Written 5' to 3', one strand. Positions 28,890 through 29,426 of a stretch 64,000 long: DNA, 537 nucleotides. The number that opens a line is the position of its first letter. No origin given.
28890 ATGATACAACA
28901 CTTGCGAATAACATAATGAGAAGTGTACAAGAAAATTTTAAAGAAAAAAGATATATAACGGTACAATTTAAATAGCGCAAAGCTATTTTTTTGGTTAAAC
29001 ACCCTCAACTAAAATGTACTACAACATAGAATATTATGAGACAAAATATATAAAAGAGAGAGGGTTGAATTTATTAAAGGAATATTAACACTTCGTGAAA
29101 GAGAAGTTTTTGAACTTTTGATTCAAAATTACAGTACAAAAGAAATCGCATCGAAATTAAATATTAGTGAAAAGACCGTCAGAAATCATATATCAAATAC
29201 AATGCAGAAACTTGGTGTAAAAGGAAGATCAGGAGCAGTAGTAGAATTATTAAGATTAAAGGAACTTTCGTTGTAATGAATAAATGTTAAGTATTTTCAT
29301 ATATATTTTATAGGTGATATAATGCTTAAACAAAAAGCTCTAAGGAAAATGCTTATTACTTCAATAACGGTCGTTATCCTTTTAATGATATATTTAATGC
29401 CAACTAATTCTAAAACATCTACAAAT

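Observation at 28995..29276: GerE orthologue without a canonical start codon (probable ATT initiation) behind a SigK-like promoter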

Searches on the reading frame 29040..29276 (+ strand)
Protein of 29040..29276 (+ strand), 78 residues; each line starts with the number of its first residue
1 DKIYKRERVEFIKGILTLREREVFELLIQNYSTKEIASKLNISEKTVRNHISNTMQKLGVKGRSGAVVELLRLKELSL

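Call 6: find_homologous_proteins(query=window:29073-29273:+)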
Query seq(67 aa) (67 aa): 8000 proteins with E <= 0.001 among 8000 candidates; the best 120 are listed.
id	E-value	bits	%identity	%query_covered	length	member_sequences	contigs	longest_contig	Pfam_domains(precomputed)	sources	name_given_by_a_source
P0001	7.2e-32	125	99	100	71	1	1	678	PF08279.19,PF00196.26,PF04545.23,PF08281.19,PF04297.21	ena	-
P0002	1.0e-31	124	97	100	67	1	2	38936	PF08279.19,PF00196.26,PF04545.23,PF14493.13,PF08281.19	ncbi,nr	ncbi:MAG: LuxR C-terminal-related transcriptional regulator [Bacilli bacterium]|nr:LuxR C-terminal-r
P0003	7.1e-31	122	97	99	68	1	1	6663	PF08279.19,PF00196.26,PF04545.23,PF14493.13,PF08281.19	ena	-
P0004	3.0e-30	120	94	100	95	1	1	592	PF08279.19,PF13384.13,PF13518.13,PF00196.26,PF04545.23,PF14493.13,PF08281.19,PF04297.21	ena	-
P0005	5.2e-30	119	93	100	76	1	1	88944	PF08279.19,PF13384.13,PF13518.13,PF00196.26,PF13542.13,PF04545.23,PF14493.13,PF08281.19,PF04297.21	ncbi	ncbi:MAG: LuxR C-terminal-related transcriptional regulator [Bacilli bacterium]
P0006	3.5e-29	116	91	100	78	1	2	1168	PF08279.19,PF00196.26,PF04545.23,PF08281.19,PF04297.21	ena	-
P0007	5.0e-29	116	91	100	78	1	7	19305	PF08279.19,PF00196.26,PF04545.23,PF14493.13,PF08281.19,PF04297.21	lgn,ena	-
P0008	5.4e-29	116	91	100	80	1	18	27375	PF08279.19,PF00196.26,PF04545.23,PF14493.13,PF08281.19,PF04297.21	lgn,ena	-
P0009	1.0e-28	115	91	100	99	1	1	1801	PF00196.26,PF04545.23,PF14493.13,PF08281.19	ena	-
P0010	1.3e-28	115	90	100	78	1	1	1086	PF08279.19,PF13384.13,PF00196.26,PF04545.23,PF08281.19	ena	-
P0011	1.5e-28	115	90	100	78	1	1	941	PF00196.26,PF04545.23,PF08281.19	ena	-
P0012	3.1e-28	114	90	100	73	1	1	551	PF08279.19,PF13384.13,PF04967.19,PF13518.13,PF00196.26,PF13542.13,PF04545.23,PF14493.13,PF08281.19,PF04297.21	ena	-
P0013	3.2e-28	113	88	100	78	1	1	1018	PF13936.13,PF00196.26,PF04545.23,PF08281.19,PF04297.21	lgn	-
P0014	4.2e-28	113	90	100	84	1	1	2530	PF08279.19,PF13384.13,PF00196.26,PF13542.13,PF04545.23,PF08281.19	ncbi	-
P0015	5.2e-28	113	87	100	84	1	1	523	PF08279.19,PF13384.13,PF00196.26,PF13542.13,PF04545.23,PF08281.19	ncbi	-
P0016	5.4e-28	113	88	100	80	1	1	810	PF00196.26,PF04545.23,PF08281.19,PF04297.21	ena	-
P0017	1.3e-27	112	88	99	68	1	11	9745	PF08279.19,PF13384.13,PF04967.19,PF13518.13,PF00196.26,PF04545.23,PF14493.13,PF08281.19,PF04297.21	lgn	-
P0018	2.4e-27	111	88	99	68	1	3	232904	PF08279.19,PF13384.13,PF04967.19,PF13518.13,PF00196.26,PF04545.23,PF14493.13,PF08281.19,PF04297.21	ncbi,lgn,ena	-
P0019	2.6e-27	111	87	100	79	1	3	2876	PF08279.19,PF13384.13,PF04967.19,PF00196.26,PF04545.23,PF08281.19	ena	-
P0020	2.9e-27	110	87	100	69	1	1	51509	PF13518.13,PF00196.26,PF04545.23,PF08281.19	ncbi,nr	ncbi:MAG: helix-turn-helix transcriptional regulator [bacterium]|nr:helix-turn-helix transcriptional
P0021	3.1e-27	110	85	99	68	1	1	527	PF08279.19,PF04967.19,PF00196.26,PF04545.23,PF08281.19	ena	-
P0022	3.3e-27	110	88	99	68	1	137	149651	PF00196.26,PF04545.23,PF08281.19,PF04297.21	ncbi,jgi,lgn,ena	-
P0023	3.9e-27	110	88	99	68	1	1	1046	PF08279.19,PF13384.13,PF04967.19,PF13518.13,PF00196.26,PF04545.23,PF14493.13,PF08281.19,PF04297.21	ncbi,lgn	-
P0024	4.1e-27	110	88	99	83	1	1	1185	PF08279.19,PF13384.13,PF04967.19,PF00196.26,PF04545.23,PF14493.13,PF08281.19,PF04297.21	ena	-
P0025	4.7e-27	110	86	99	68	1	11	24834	PF08279.19,PF04967.19,PF00196.26,PF04545.23,PF08281.19,PF04297.21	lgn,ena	-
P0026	5.0e-27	110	86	99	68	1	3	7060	PF08279.19,PF13384.13,PF04967.19,PF00196.26,PF04545.23,PF14493.13,PF08281.19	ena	-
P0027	6.3e-27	109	90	100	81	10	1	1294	PF08279.19,PF00196.26,PF04545.23,PF08281.19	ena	-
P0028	7.7e-27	109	86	99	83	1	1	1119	PF08279.19,PF04967.19,PF00196.26,PF04545.23,PF08281.19,PF04297.21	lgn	-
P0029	8.2e-27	109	86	99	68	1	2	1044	PF04967.19,PF00196.26,PF13542.13,PF04545.23,PF08281.19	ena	-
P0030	9.9e-27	109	85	99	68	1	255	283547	PF08279.19,PF04967.19,PF00196.26,PF04545.23,PF08281.19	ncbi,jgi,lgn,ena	-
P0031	1.2e-26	109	86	99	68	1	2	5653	PF08279.19,PF04967.19,PF00196.26,PF04545.23,PF14493.13,PF08281.19,PF04297.21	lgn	-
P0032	1.2e-26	109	88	99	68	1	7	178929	PF08279.19,PF04967.19,PF00196.26,PF04545.23,PF08281.19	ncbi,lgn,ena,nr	ncbi:MAG: response regulator transcription factor [Bacilli bacterium]|nr:response regulator transcri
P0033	1.3e-26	108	85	99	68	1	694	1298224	PF08279.19,PF04967.19,PF00196.26,PF04545.23,PF08281.19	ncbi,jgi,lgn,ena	-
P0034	1.4e-26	108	85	99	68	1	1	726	PF08279.19,PF04967.19,PF00196.26,PF04545.23,PF08281.19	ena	-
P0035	1.4e-26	108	88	100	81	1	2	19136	PF08279.19,PF00196.26,PF04545.23,PF08281.19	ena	-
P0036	1.5e-26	108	89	96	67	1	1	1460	PF13936.13,PF00196.26,PF04545.23,PF08281.19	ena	-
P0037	1.6e-26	108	90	100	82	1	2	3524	PF08279.19,PF00196.26,PF04545.23,PF08281.19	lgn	-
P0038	1.6e-26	108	90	100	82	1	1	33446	PF08279.19,PF00196.26,PF04545.23,PF08281.19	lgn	-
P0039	1.6e-26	108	85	99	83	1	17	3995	PF08279.19,PF04967.19,PF00196.26,PF04545.23,PF08281.19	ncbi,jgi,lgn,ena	jgi:LuxR family transcriptional regulator of spore coat protein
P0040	1.6e-26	108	86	99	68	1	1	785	PF12728.14,PF08279.19,PF13384.13,PF04967.19,PF13518.13,PF00196.26,PF13542.13,PF04545.23,PF14493.13,PF08281.19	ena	-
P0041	1.7e-26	108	85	99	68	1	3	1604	PF04967.19,PF00196.26,PF04545.23,PF08281.19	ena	-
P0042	1.7e-26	108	86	99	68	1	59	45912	PF08279.19,PF00196.26,PF04545.23,PF08281.19,PF04297.21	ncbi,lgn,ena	-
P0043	1.8e-26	108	83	99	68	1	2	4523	PF08279.19,PF04967.19,PF00196.26,PF04545.23,PF08281.19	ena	-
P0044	1.8e-26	108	86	99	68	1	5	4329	PF00196.26,PF04545.23,PF08281.19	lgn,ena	-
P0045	2.1e-26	108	86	99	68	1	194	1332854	PF08279.19,PF00196.26,PF04545.23,PF14493.13,PF08281.19,PF04297.21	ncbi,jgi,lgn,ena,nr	ncbi:transcriptional regulator LuxR family [Firmicutes bacterium CAG:822]|nr:transcriptional regulat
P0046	2.1e-26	108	85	99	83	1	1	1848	PF08279.19,PF04967.19,PF00196.26,PF04545.23,PF08281.19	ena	-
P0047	2.1e-26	108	85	99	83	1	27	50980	PF08279.19,PF04967.19,PF00196.26,PF04545.23,PF08281.19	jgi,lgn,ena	jgi:LuxR family transcriptional regulator of spore coat protein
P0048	2.1e-26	108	88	100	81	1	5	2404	PF08279.19,PF00196.26,PF04545.23,PF08281.19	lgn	-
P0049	2.3e-26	108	90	100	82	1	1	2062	PF08279.19,PF00196.26,PF04545.23,PF08281.19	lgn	-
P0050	2.3e-26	108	85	99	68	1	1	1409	PF12728.14,PF08279.19,PF13384.13,PF04967.19,PF13518.13,PF00196.26,PF13542.13,PF04545.23,PF14493.13,PF08281.19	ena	-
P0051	2.3e-26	108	86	99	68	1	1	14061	PF00196.26,PF04545.23,PF08281.19,PF04297.21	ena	-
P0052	2.4e-26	108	85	99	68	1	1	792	PF08279.19,PF04967.19,PF00196.26,PF04545.23,PF08281.19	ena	-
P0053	2.5e-26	108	89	94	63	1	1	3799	PF08279.19,PF00196.26,PF04545.23,PF14493.13,PF08281.19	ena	-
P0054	2.7e-26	107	83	99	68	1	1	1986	PF08279.19,PF04967.19,PF00196.26,PF04545.23,PF08281.19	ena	-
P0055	2.7e-26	107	86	99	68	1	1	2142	PF08279.19,PF00196.26,PF04545.23,PF14493.13,PF08281.19,PF04297.21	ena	-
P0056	2.7e-26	107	83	99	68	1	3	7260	PF08279.19,PF04967.19,PF00196.26,PF04545.23,PF08281.19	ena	-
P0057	2.7e-26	107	87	100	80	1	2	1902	PF08279.19,PF00196.26,PF04545.23,PF14493.13,PF08281.19,PF04297.21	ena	-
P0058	2.8e-26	107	85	99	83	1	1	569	PF08279.19,PF04967.19,PF00196.26,PF04545.23,PF08281.19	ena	-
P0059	3.0e-26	107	86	97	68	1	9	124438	PF08279.19,PF04967.19,PF00196.26,PF04545.23,PF14493.13,PF08281.19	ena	-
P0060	3.1e-26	107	86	99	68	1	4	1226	PF08279.19,PF04967.19,PF00196.26,PF13542.13,PF04545.23,PF08281.19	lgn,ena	-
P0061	3.1e-26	107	85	99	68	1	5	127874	PF08279.19,PF00196.26,PF04545.23,PF08281.19,PF04297.21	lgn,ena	-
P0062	3.3e-26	107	85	99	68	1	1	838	PF00196.26,PF04545.23,PF08281.19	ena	-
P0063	3.3e-26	107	86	99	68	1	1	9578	PF08279.19,PF04967.19,PF00196.26,PF13542.13,PF04545.23,PF14493.13,PF08281.19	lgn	-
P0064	3.5e-26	107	89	94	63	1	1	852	PF08279.19,PF13384.13,PF04967.19,PF13518.13,PF00196.26,PF13542.13,PF04545.23,PF14493.13,PF08281.19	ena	-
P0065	3.6e-26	107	86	99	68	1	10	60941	PF08279.19,PF04967.19,PF00196.26,PF04545.23,PF08281.19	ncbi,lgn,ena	-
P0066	3.7e-26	107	83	99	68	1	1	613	PF08279.19,PF04967.19,PF00196.26,PF04545.23,PF08281.19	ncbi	-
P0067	3.8e-26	107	85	99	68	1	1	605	PF08279.19,PF00196.26,PF04545.23,PF14493.13,PF08281.19,PF04297.21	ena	-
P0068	3.9e-26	107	86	99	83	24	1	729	PF08279.19,PF00196.26,PF04545.23,PF08281.19,PF04297.21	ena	-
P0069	3.9e-26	107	85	99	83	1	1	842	PF08279.19,PF04967.19,PF00196.26,PF04545.23,PF08281.19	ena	-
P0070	4.0e-26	107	88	96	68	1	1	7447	PF08279.19,PF04967.19,PF00196.26,PF04545.23,PF14493.13,PF08281.19,PF04297.21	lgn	-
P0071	4.1e-26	107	86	99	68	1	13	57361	PF08279.19,PF04967.19,PF00196.26,PF04545.23,PF08281.19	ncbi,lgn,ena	-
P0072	4.2e-26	107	86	99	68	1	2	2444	PF08279.19,PF00196.26,PF04545.23,PF08281.19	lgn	-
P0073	4.3e-26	107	85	99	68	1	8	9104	PF00196.26,PF04545.23,PF08281.19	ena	-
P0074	4.3e-26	107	83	99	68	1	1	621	PF08279.19,PF04967.19,PF00196.26,PF04545.23,PF08281.19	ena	-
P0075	4.4e-26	107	85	99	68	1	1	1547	PF08279.19,PF04967.19,PF00196.26,PF04545.23,PF08281.19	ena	-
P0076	4.5e-26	107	85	99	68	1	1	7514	PF08279.19,PF04967.19,PF00196.26,PF04545.23,PF08281.19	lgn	-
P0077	4.5e-26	107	88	100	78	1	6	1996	PF08279.19,PF00196.26,PF04545.23,PF08281.19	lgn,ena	-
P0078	4.6e-26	107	83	99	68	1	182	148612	PF08279.19,PF04967.19,PF00196.26,PF04545.23,PF14493.13,PF08281.19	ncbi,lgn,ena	-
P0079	4.8e-26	107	83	99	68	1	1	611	PF08279.19,PF13384.13,PF04967.19,PF00196.26,PF04545.23,PF14493.13,PF08281.19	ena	-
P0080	5.6e-26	106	85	99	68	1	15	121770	PF08279.19,PF13384.13,PF04967.19,PF13518.13,PF00196.26,PF04545.23,PF08281.19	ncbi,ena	-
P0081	6.0e-26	106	86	97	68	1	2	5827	PF08279.19,PF00196.26,PF04545.23,PF14493.13,PF08281.19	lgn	-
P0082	6.9e-26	106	85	99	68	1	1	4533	PF08279.19,PF13384.13,PF04967.19,PF08280.18,PF00196.26,PF13542.13,PF04545.23,PF14493.13,PF08281.19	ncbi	-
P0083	7.4e-26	106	86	99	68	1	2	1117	PF00196.26,PF04545.23,PF08281.19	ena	-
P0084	7.5e-26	106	86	99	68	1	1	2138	PF08279.19,PF04967.19,PF13518.13,PF00196.26,PF04545.23,PF08281.19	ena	-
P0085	7.8e-26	106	83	99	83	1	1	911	PF08279.19,PF04967.19,PF00196.26,PF04545.23,PF08281.19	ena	-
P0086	8.0e-26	106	85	99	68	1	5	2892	PF08279.19,PF04967.19,PF00196.26,PF04545.23,PF14493.13,PF08281.19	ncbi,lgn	-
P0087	8.5e-26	106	83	99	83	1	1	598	PF08279.19,PF04967.19,PF00196.26,PF04545.23,PF08281.19,PF04297.21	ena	-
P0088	8.5e-26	106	85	99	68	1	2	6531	PF08279.19,PF04967.19,PF00196.26,PF13542.13,PF04545.23,PF08281.19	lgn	-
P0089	8.5e-26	106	85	99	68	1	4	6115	PF08279.19,PF04967.19,PF00196.26,PF04545.23,PF08281.19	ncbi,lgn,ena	-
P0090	8.6e-26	106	85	99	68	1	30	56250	PF00196.26,PF04545.23,PF08281.19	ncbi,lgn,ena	-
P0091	8.9e-26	106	83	99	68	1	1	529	PF04967.19,PF00196.26,PF04545.23,PF08281.19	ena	-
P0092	8.9e-26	106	85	99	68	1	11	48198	PF00196.26,PF04545.23,PF08281.19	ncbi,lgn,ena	-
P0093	9.3e-26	106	85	99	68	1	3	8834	PF08279.19,PF00196.26,PF13542.13,PF04545.23,PF08281.19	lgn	-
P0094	9.4e-26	106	85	100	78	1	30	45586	PF08279.19,PF00196.26,PF04545.23,PF08281.19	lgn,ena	-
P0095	9.6e-26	106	83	99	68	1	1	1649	PF08279.19,PF04967.19,PF00196.26,PF04545.23,PF08281.19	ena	-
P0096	9.9e-26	106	83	99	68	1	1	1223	PF08279.19,PF04967.19,PF00196.26,PF04545.23,PF08281.19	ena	-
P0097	1.0e-25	106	85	99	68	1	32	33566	PF08279.19,PF00196.26,PF04545.23,PF14493.13,PF08281.19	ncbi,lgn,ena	-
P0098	1.0e-25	106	83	99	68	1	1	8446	PF08279.19,PF00196.26,PF04545.23,PF08281.19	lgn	-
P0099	1.0e-25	106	88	99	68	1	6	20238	PF08279.19,PF00196.26,PF04545.23,PF08281.19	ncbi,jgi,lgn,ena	-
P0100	1.0e-25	106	83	99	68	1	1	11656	PF08279.19,PF04967.19,PF00196.26,PF04545.23,PF08281.19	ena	-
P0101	1.1e-25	106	83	99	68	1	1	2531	PF00196.26,PF04545.23,PF08281.19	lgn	-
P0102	1.1e-25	106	85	100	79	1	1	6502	PF08279.19,PF00196.26,PF04545.23,PF14493.13,PF08281.19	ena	-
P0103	1.1e-25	106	82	99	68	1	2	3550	PF04967.19,PF00196.26,PF04545.23,PF08281.19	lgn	-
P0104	1.1e-25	106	83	99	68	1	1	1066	PF00196.26,PF04545.23,PF08281.19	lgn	-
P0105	1.1e-25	106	86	96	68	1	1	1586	PF08279.19,PF04967.19,PF00196.26,PF04545.23,PF08281.19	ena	-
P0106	1.1e-25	106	85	99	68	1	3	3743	PF00196.26,PF04545.23,PF08281.19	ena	-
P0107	1.1e-25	105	85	99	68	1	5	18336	PF08279.19,PF00196.26,PF04545.23,PF08281.19,PF04297.21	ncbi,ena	-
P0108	1.2e-25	105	87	100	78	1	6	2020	PF08279.19,PF00196.26,PF04545.23,PF08281.19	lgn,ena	-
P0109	1.2e-25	105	82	99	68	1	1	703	PF08279.19,PF04967.19,PF00196.26,PF04545.23,PF14493.13,PF08281.19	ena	-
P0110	1.2e-25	105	82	99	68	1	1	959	PF08279.19,PF04967.19,PF00196.26,PF04545.23,PF08281.19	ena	-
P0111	1.2e-25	105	84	100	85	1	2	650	PF00196.26,PF04545.23,PF08281.19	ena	-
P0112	1.2e-25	105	85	99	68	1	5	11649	PF00196.26,PF04545.23,PF08281.19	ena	-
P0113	1.2e-25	105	86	99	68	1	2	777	PF00196.26,PF04545.23,PF08281.19,PF04297.21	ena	-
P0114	1.2e-25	105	82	99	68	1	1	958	PF08279.19,PF04967.19,PF00196.26,PF04545.23,PF14493.13,PF08281.19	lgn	-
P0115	1.2e-25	105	83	99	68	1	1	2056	PF08279.19,PF04967.19,PF00196.26,PF04545.23,PF08281.19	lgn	-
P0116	1.2e-25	105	85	99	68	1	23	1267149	PF08279.19,PF13384.13,PF00196.26,PF04545.23,PF08281.19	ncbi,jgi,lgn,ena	-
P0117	1.3e-25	105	85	99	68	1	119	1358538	PF00196.26,PF04545.23,PF08281.19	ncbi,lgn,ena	-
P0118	1.3e-25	105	85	99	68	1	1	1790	PF12728.14,PF08279.19,PF13384.13,PF04967.19,PF13518.13,PF00196.26,PF13542.13,PF04545.23,PF14493.13,PF08281.19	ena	-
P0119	1.3e-25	105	85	99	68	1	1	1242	PF08279.19,PF04967.19,PF00196.26,PF13542.13,PF04545.23,PF08281.19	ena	-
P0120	1.3e-25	105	85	99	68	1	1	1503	PF08279.19,PF04967.19,PF00196.26,PF04545.23,PF08281.19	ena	-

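Call 7: search_protein_families(library=ncbifam, proteins=[window:29040-29276:+])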
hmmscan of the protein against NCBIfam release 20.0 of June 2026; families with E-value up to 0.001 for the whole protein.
window:29040-29276:+ (78 aa): 31 families (the best 25 are shown)
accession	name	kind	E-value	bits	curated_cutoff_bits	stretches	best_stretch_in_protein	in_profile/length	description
NF047785.1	respo_reg_MadR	equivalog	6.3e-12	45.3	300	1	15-69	148-202/209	MadR family response regulator transcription factor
NF007708.0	PRK10403.1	equivalog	7e-12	45.2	343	1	14-72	152-210/215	nitrate/nitrite response regulator protein NarP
TIGR03020.2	EpsA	equivalog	1.7e-11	44.2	170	1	13-69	188-244/247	XrtB/PEP-CTERM-associated transcriptional regulator EpsA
NF007505.1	PRK10100.1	equivalog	5.7e-11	42.5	250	1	13-67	142-196/204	biofilm master transcriptional regulator CsgD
NF052366.1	photon_PedR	equivalog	8.5e-11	41.9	120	1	16-64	3-51/74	photosynthetic electron transport-dependent transcriptional regulator PedR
NF003420.0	PRK04841.1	equivalog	2.5e-10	39.1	537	1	15-73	838-896/903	HTH-type transcriptional regulator MalT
TIGR02985.1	Sig70_bacteroi1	subfamily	4.1e-10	40.1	126.4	1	16-58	115-158/162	RNA polymerase sigma-70 factor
NF011896.0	PRK15369.1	equivalog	4.5e-10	39.5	242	1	13-62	147-196/211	two component system response regulator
NF007935.0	PRK10651.1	equivalog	6e-10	38.7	250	1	15-70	155-210/216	two-component system response regulator NarL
NF007685.0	PRK10360.1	equivalog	8.1e-09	35.6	258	1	15-61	137-183/196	response regulator transcription factor UhpA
TIGR03541.1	reg_near_HchA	equivalog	8.2e-09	35.3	215.6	1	13-72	169-228/232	PA1136 family autoinducer-binding transcriptional regulator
TIGR02937.1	sigma70-ECF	superfamily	9.2e-09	35.1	42.9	1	12-59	114-162/165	sigma-70 family RNA polymerase sigma factor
NF008548.0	PRK11475.1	equivalog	1e-08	34.9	176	1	16-65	135-184/207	DNA-binding transcriptional activator BglJ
NF052445.1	RespRegMctR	equivalog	1.2e-08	34.6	300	1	14-65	143-194/205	two-component system response regulator MctR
NF038181.1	reg_ATPase_IniR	equivalog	1.3e-08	33.7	750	1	16-66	767-817/827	isoniazid response ATPase/transcriptional regulator IniR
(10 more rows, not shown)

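Call 9: find_related_loci(query=window:29073-29273:+, collection=genome_contigs, flank=3000)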
Query seq(67 aa) (67 aa) in genome_contigs; peptide patterns used: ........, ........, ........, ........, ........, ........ (x = any residue, [..] = any of these).
600 stretches matched a pattern (row limit reached: there are more); 493 encode a relative of the query (tblastn E <= 1e-3); the best 80 are kept; 80 distinct loci.
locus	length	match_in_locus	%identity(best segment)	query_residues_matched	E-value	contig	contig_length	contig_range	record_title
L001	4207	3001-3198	85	2-67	1e-32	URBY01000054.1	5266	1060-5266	uncultured Tenericutes bacterium isolate UMGS855 genome assembly, contig: NODE_9188_length_5266_cov_5.117252, whole geno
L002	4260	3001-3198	86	2-67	9e-33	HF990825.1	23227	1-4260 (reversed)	Firmicutes bacterium CAG:822 genomic scaffold, scf1, whole genome shotgun sequence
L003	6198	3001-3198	85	2-67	3e-32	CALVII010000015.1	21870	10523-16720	MAG: uncultured Bacilli bacterium isolate BRZ_PP__bin46 genome assembly, contig: BRZ_PP__NODE_2412_length_21870_cov_9.30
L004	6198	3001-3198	83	2-67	9e-32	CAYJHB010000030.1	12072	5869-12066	MAG TPA_asm: uncultured Muribaculaceae bacterium isolate ERP123703_co2_122 genome assembly, contig: NODE_3705_length_120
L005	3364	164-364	84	1-67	1e-31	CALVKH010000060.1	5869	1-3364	MAG: uncultured Bacilli bacterium isolate BRZ_DI__bin68 genome assembly, contig: BRZ_DI__NODE_14746_length_5869_cov_5.45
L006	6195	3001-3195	82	3-67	2e-31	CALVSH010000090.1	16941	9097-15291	MAG: uncultured Bacilli bacterium isolate E05__bin245 genome assembly, contig: E05__k127_5437377, whole genome shotgun s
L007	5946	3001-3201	82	1-67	3e-31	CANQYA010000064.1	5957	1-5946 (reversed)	MAG: uncultured Bacilli bacterium isolate Lapin-016__bin38 genome assembly, contig: Lapin-016__NODE_12650_length_5957_co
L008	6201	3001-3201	82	1-67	3e-31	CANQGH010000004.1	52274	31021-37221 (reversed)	MAG: uncultured Bacilli bacterium isolate Lapin-001__bin74 genome assembly, contig: Lapin-001__NODE_884_length_52274_cov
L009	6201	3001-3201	82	1-67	2e-31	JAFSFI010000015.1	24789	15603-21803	MAG: Bacilli bacterium isolate RGIG3091 Goat_Rectum-5__c635298, whole genome shotgun sequence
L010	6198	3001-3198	83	2-67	5e-31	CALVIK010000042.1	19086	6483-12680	MAG: uncultured Bacilli bacterium isolate E08__bin338 genome assembly, contig: E08__k127_3783106, whole genome shotgun s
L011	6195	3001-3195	82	3-67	3e-31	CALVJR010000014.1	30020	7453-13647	MAG: uncultured Bacilli bacterium isolate BRZ_BH__bin66 genome assembly, contig: BRZ_BH__NODE_1447_length_30020_cov_14.4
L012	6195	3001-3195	82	3-67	3e-31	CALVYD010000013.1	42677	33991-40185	MAG: uncultured Bacilli bacterium isolate BRZ_GP__bin21 genome assembly, contig: BRZ_GP__NODE_1075_length_42677_cov_58.5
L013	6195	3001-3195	80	3-67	1e-30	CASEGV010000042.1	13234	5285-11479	uncultured Mycoplasmatota bacterium isolate A2_L3_372372_idba_bin.42 genome assembly, contig: A2_L3_372372_idba_bin.42.f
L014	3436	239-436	80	2-67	9e-31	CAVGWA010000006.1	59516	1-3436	Oscillospiraceae bacterium isolate G02652-L1_cleanbin_000038 genome assembly, contig: Spades_G02652-L1_contig_273, whole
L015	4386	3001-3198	83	2-67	9e-31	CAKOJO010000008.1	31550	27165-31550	MAG: uncultured Bacilli bacterium isolate REFINED_METABAT215_TOP10_CONTIGS_1500_ASSEMBLY_K77_MERGED__Hadza_MoBio_hadza-E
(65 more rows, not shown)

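Call 13: find_encoding_contigs(protein=P0002, flank=3000, max_places=3)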
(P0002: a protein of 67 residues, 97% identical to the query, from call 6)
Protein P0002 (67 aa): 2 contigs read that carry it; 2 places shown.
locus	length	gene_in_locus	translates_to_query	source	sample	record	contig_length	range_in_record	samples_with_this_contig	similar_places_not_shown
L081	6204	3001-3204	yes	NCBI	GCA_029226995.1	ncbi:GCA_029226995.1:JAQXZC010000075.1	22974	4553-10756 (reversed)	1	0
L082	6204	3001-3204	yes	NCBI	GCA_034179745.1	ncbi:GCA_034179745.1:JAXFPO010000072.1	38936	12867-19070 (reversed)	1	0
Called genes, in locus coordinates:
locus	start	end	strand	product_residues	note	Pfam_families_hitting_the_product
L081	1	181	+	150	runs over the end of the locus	-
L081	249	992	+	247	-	PF00106:adh_short, PF01370:Epimerase (weak), PF08659:KR, PF13561:adh_short_C2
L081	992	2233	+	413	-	PF06838:Met_gamma_lyase, PF01053:Cys_Met_Meta_PP (weak)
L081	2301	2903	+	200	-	PF12685:SpoIIIAH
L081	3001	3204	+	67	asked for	PF00196:GerE, PF04545:Sigma70_r4, PF08281:Sigma70_r4_2, PF08279:HTH_11 (weak), PF14493:HTH_40 (weak)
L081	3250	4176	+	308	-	PF10646:Germane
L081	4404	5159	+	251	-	PF09560:Spore_YunB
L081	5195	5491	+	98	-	PF06265:YutD-like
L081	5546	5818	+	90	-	PF06949:DUF1292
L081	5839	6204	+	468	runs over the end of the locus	-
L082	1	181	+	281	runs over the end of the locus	-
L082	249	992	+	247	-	PF00106:adh_short, PF01370:Epimerase (weak), PF08659:KR, PF13561:adh_short_C2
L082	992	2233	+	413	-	PF06838:Met_gamma_lyase, PF01053:Cys_Met_Meta_PP (weak)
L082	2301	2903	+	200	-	PF12685:SpoIIIAH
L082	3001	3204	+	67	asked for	PF00196:GerE, PF04545:Sigma70_r4, PF08281:Sigma70_r4_2, PF08279:HTH_11 (weak), PF14493:HTH_40 (weak)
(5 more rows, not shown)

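Call 14: find_encoding_contigs(protein=P0003, flank=3000, max_places=3)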
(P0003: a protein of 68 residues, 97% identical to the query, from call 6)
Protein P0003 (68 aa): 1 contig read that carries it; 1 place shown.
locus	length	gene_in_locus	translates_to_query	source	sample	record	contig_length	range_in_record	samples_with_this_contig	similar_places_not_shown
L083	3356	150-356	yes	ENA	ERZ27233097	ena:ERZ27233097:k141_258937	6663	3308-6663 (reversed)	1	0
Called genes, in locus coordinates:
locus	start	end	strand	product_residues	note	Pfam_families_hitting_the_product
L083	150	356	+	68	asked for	PF00196:GerE, PF04545:Sigma70_r4, PF08281:Sigma70_r4_2, PF08279:HTH_11 (weak), PF14493:HTH_40 (weak)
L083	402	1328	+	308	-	PF10646:Germane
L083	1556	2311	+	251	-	PF09560:Spore_YunB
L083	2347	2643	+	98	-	PF06265:YutD-like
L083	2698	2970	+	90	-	PF06949:DUF1292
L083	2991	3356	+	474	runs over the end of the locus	-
